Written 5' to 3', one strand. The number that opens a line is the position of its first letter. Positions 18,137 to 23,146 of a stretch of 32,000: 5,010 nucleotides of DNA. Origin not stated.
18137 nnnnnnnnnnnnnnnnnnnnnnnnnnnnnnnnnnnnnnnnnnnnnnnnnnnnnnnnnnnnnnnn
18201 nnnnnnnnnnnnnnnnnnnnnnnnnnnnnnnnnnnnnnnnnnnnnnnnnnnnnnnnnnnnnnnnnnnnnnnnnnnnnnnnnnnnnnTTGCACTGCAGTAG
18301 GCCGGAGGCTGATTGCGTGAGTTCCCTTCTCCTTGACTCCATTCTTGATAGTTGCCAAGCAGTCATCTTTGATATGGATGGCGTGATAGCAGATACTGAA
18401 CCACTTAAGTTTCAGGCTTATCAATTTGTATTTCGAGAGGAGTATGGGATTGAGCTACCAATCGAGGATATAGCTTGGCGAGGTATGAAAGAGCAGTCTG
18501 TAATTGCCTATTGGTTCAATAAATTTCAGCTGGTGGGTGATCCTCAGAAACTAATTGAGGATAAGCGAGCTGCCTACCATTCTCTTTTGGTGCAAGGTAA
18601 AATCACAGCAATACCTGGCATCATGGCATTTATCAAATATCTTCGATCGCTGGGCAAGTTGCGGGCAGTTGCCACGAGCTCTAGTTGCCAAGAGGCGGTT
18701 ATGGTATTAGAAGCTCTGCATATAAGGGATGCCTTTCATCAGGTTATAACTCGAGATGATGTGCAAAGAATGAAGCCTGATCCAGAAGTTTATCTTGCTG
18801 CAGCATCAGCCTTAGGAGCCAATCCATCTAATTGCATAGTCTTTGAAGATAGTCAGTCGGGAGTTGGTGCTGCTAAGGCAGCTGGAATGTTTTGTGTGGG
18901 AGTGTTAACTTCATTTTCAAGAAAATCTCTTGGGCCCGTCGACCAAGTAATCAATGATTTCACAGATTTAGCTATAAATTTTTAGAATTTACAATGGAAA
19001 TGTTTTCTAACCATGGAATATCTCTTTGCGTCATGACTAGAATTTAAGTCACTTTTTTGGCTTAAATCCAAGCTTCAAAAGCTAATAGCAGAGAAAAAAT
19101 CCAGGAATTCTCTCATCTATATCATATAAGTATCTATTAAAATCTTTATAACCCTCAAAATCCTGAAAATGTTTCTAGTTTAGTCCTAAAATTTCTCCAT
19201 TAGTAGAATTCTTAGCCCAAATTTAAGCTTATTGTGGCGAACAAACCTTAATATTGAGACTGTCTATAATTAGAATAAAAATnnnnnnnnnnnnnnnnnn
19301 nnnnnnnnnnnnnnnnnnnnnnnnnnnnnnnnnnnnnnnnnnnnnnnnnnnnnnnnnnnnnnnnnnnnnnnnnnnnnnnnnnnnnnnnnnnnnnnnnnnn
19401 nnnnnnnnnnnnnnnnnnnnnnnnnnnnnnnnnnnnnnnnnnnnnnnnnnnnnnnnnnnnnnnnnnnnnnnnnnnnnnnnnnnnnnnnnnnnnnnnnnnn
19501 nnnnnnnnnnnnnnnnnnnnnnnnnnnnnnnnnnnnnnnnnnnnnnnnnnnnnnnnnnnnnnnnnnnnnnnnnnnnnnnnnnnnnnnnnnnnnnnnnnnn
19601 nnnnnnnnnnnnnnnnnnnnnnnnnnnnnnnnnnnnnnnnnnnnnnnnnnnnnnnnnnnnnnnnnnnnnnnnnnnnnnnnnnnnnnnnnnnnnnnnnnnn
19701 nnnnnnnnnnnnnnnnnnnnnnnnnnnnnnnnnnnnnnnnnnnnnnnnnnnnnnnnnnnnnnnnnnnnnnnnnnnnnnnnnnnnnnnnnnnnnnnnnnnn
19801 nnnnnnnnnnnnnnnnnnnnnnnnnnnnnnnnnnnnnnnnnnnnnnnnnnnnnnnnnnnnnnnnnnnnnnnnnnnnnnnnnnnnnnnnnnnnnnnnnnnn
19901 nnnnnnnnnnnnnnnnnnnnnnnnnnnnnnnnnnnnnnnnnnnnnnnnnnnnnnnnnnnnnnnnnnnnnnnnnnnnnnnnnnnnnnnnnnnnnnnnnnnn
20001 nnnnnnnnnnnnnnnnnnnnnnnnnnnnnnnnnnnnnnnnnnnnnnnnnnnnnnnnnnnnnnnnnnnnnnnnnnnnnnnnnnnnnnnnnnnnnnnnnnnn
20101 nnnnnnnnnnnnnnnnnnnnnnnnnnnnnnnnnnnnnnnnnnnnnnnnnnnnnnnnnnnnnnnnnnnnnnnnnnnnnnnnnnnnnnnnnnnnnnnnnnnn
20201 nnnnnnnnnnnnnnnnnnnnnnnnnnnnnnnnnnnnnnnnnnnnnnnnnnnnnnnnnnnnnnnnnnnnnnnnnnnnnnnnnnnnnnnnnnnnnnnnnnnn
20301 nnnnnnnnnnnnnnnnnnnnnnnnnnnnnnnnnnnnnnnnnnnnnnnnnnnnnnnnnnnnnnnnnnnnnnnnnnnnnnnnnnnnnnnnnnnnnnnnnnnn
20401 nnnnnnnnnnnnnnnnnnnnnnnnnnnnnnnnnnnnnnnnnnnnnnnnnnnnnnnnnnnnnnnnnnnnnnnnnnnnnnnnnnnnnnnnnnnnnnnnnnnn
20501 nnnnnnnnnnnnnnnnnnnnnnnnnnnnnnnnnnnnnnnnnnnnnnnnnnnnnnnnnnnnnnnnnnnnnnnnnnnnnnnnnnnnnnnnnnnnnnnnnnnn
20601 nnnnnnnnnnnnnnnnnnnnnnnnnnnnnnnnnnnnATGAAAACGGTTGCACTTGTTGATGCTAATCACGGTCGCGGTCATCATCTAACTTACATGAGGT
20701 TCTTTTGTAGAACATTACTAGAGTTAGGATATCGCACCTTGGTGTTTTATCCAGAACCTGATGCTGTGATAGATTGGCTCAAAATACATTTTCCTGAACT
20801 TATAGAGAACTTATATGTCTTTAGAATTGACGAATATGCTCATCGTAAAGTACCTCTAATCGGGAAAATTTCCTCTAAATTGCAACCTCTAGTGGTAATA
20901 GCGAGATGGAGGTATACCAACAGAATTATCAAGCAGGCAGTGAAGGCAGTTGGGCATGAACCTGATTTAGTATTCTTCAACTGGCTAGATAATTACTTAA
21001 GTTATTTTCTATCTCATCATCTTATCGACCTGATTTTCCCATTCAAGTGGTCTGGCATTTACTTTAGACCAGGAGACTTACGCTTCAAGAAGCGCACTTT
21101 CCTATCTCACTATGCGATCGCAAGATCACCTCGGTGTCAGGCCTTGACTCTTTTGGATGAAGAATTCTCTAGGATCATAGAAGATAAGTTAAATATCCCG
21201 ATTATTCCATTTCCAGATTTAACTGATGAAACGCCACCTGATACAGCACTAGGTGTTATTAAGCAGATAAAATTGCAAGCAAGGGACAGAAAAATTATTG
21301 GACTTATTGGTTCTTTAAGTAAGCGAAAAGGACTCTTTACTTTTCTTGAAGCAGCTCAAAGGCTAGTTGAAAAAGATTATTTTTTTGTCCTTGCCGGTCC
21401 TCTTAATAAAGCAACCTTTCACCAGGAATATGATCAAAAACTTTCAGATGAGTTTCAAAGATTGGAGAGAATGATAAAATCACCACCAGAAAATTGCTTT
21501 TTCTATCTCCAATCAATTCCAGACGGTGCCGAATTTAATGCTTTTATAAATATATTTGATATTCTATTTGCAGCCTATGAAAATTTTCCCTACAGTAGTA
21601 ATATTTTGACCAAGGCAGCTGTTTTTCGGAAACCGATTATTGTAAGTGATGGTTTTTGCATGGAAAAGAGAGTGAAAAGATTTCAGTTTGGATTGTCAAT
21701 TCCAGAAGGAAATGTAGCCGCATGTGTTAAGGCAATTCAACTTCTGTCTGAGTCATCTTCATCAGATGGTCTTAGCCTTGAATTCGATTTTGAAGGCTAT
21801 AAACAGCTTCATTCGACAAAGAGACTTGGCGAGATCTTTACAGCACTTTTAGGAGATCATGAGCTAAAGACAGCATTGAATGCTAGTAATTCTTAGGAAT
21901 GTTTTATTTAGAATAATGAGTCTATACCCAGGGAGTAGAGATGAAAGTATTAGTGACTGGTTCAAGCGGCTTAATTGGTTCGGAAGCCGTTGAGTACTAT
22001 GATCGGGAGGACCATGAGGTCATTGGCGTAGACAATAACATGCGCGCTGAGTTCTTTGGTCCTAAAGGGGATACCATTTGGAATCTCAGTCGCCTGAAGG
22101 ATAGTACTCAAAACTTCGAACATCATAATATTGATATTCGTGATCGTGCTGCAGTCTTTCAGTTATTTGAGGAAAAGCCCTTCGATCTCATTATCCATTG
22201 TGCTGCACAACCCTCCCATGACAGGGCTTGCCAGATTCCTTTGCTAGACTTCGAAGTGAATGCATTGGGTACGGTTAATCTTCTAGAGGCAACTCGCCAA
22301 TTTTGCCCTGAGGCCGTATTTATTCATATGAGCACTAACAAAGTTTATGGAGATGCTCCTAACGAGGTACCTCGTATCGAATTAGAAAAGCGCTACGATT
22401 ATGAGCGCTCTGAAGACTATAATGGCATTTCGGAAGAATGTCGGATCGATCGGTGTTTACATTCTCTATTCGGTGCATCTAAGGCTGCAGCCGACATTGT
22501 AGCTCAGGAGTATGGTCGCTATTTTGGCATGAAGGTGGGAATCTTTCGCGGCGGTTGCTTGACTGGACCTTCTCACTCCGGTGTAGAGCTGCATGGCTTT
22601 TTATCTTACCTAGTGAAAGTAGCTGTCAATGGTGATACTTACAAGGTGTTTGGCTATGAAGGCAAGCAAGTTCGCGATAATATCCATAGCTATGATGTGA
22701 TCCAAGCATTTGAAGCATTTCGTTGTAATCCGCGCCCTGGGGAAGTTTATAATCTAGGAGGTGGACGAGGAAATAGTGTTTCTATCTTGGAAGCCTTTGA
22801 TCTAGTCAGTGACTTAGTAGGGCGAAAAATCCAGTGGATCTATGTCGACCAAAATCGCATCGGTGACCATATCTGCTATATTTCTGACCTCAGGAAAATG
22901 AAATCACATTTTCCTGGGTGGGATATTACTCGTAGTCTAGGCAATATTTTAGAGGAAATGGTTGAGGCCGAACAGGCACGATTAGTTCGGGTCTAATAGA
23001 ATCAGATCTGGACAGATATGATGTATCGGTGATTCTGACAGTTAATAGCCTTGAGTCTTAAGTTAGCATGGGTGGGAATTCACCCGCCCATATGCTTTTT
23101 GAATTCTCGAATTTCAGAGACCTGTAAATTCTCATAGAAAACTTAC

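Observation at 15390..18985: CMP-ulosonic-acid cassette that copies the Kdo pathway logic with three of four enzymes replaced by non-orthologous families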

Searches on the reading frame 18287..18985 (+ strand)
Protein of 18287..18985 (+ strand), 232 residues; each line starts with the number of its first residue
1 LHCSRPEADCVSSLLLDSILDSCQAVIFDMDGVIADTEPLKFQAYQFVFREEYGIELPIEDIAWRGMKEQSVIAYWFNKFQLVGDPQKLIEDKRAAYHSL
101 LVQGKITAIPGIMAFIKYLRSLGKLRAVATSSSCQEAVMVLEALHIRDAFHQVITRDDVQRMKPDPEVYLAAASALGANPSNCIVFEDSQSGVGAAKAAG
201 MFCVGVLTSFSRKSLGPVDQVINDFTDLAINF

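Call 3: search_protein_families(library=pfam, proteins=[window:18287-18985:+], max_evalue=0.01)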
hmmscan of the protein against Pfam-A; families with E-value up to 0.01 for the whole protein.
window:18287-18985:+ (232 aa): 3 families
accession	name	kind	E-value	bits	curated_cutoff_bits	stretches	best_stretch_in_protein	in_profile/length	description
PF13419.12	HAD_2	-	1e-32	114.1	23.8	1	26-206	1-178/178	Haloacid dehalogenase-like hydrolase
PF00702.32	Hydrolase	-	1.5e-28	101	26.4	1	24-200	2-191/191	haloacid dehalogenase-like hydrolase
PF13242.12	Hydrolase_like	-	8.9e-07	29.2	22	1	163-227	4-74/75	HAD-hyrolase-like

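Call 4: search_protein_families(library=ncbifam, proteins=[window:18287-18985:+], max_evalue=0.01)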
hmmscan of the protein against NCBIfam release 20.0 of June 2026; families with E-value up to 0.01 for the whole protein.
window:18287-18985:+ (232 aa): 35 families (the best 25 are shown)
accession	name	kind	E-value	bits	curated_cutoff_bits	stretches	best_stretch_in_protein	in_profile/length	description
TIGR02009.1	PGMB-YQAB-SF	subfamily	3e-41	141.7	153.35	1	24-206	2-186/186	beta-phosphoglucomutase family hydrolase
TIGR01990.1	bPGM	equivalog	1e-34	120.1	189.4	1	24-206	2-186/187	beta-phosphoglucomutase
NF008087.0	PRK10826.1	equivalog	1.2e-32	113.3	191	1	22-206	6-191/222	hexitol phosphatase HxpB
NF008000.0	PRK10725.1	equivalog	1.4e-28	100.3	215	1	21-206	3-185/188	fructose-1-phosphate/6-phosphogluconate phosphatase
NF046057.1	bifunc_MtlD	equivalog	3e-21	75.5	800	1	23-204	7-189/683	bifunctional mannitol-1-phosphate dehydrogenase/phosphatase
TIGR01509.1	HAD-SF-IA-v3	subfamily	6e-21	75.2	29.4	1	109-206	67-154/154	HAD-IA family hydrolase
NF053653.1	InDiPhoBT2121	equivalog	5.1e-20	72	245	1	24-208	2-188/216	inorganic diphosphatase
NF007854.0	PRK10563.1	equivalog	7.5e-19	68.3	211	1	22-202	3-181/221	6-phosphogluconate phosphatase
NF008610.0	PRK11587.1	equivalog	1.4e-18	67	282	1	23-231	3-206/219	sugar phosphatase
TIGR01449.2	PGP_bact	equivalog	5.1e-18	65.4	180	1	26-211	1-189/213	phosphoglycolate phosphatase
NF009804.0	PRK13288.1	equivalog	3e-17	62.8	218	1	24-207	4-182/215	pyrophosphatase PpaX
TIGR02253.1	CTE7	subfamily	8.4e-17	61.7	169.75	1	72-214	61-202/221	TIGR02253 family HAD-type hydrolase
TIGR01454.1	AHBA_synth_RP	hypoth_equivalog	1.1e-16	61.2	246.65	1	26-207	1-175/205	AHBA synthesis associated protein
NF009695.0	PRK13222.1-2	equivalog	2.9e-15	56.4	225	1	22-211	5-198/226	phosphoglycolate phosphatase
NF009694.0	PRK13222.1-1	equivalog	8.2e-14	51.5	415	1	110-209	114-213/252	phosphoglycolate phosphatase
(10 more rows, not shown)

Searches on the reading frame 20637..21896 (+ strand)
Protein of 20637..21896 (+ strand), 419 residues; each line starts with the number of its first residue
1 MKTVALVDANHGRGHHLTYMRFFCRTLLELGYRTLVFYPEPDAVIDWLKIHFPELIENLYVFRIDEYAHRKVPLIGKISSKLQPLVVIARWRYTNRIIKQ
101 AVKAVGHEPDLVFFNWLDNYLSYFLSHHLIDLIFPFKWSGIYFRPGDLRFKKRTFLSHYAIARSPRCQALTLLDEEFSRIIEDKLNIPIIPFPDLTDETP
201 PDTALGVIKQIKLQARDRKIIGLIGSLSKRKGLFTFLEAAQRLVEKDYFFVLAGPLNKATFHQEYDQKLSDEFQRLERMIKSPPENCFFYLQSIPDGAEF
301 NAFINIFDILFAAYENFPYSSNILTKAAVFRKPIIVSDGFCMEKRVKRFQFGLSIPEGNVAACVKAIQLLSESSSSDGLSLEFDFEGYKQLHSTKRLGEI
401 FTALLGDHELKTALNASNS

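Call 8: search_protein_families(library=pfam, proteins=[window:20637-21896:+], max_evalue=0.001)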
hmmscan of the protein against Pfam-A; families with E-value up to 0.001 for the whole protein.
window:20637-21896:+ (419 aa): 2 families
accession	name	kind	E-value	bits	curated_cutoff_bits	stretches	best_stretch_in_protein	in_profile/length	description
PF00534.26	Glycos_transf_1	-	4.2e-10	39.9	26.4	1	210-374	7-159/172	Glycosyl transferases group 1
PF13692.12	Glyco_trans_1_4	-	2.5e-06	28.2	27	1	218-370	1-139/142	Glycosyl transferases group 1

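Call 87: search_protein_families(library=ncbifam, proteins=[window:20637-21896:+], max_evalue=0.000001)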
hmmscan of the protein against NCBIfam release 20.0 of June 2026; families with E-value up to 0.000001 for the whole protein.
window:20637-21896:+ (419 aa): 0 families

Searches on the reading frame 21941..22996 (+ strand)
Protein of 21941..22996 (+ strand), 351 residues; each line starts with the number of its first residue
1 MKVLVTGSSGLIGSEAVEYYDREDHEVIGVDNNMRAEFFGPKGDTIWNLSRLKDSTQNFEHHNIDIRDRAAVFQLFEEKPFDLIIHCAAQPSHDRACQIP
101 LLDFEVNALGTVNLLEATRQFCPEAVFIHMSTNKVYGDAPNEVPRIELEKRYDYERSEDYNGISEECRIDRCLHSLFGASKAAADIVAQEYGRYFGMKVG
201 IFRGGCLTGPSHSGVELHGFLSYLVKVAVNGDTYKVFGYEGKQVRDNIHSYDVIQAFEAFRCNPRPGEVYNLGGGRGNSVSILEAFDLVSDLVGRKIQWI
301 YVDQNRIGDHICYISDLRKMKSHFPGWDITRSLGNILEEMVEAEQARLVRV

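Call 8: search_protein_families(library=pfam, proteins=[window:21941-22996:+], max_evalue=0.001)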
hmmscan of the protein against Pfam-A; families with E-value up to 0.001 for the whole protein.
window:21941-22996:+ (351 aa): 6 families
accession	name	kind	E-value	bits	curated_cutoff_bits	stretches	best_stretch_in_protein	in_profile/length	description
PF01370.27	Epimerase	-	1.4e-38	133.2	20.9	1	3-273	1-240/240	NAD dependent epimerase/dehydratase family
PF16363.11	GDP_Man_Dehyd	-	5.3e-28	98.9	27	1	4-307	1-280/332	GDP-mannose 4,6 dehydratase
PF04321.23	RmlD_sub_bind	-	5.1e-15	55.7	27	1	1-137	1-106/287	RmlD substrate binding domain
PF07993.18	NAD_binding_4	-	9.4e-11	41.8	20.1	1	81-238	89-239/258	Male sterility protein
PF02719.21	Polysacc_synt_2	-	1.4e-07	31.4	20.2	1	3-135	1-131/293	Polysaccharide biosynthesis protein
PF01073.25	3Beta_HSD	-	0.00039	20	22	1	4-142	1-128/280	3-beta hydroxysteroid dehydrogenase/isomerase family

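Call 87: search_protein_families(library=ncbifam, proteins=[window:21941-22996:+], max_evalue=0.000001)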
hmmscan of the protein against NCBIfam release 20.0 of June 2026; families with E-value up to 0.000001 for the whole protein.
window:21941-22996:+ (351 aa): 12 families
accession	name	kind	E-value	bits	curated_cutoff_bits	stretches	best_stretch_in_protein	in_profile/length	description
TIGR01181.1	dTDP_gluc_dehyt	equivalog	5e-36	124.4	365.1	1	2-333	1-300/321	dTDP-glucose 4,6-dehydratase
TIGR01179.1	galE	equivalog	2.9e-27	95.4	262.3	1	2-341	1-322/332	UDP-glucose 4-epimerase GalE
NF007956.0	PRK10675.1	subfamily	4e-24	85.4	394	1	1-339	1-324/338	UDP-glucose 4-epimerase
NF007490.0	PRK10084.1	subfamily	8.4e-23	80.9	649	1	1-323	1-314/361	dTDP-glucose 4,6-dehydratase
NF007582.0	PRK10217.1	equivalog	5.1e-21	75.2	698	1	2-300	3-281/355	dTDP-glucose 4,6-dehydratase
TIGR04180.1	EDH_00030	hypoth_equivalog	9.3e-17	61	475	1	3-307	1-269/297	NAD-dependent 4,6-dehydratase LegB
TIGR02622.1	CDP_4_6_dhtase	equivalog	1.5e-16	60.5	278.45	1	2-192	6-169/352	CDP-glucose 4,6-dehydratase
TIGR01214.1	rmlD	equivalog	8e-11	41.6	224.05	1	2-136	1-104/285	dTDP-4-dehydrorhamnose reductase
TIGR02197.1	heptose_epim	equivalog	1.8e-10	40.5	274.6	0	3-143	1-125/316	ADP-glyceromanno-heptose 6-epimerase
NF043036.1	ErythonDh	equivalog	1.5e-07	31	325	1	1-139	1-132/321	D-erythronate dehydrogenase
TIGR01472.1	gmd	equivalog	1.8e-07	30.7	415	1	3-147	3-145/342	GDP-mannose 4,6-dehydratase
NF041015.1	UDPsulfquin_syn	equivalog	9.8e-07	28.1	575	0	1-145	1-157/384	UDP-sulfoquinovose synthase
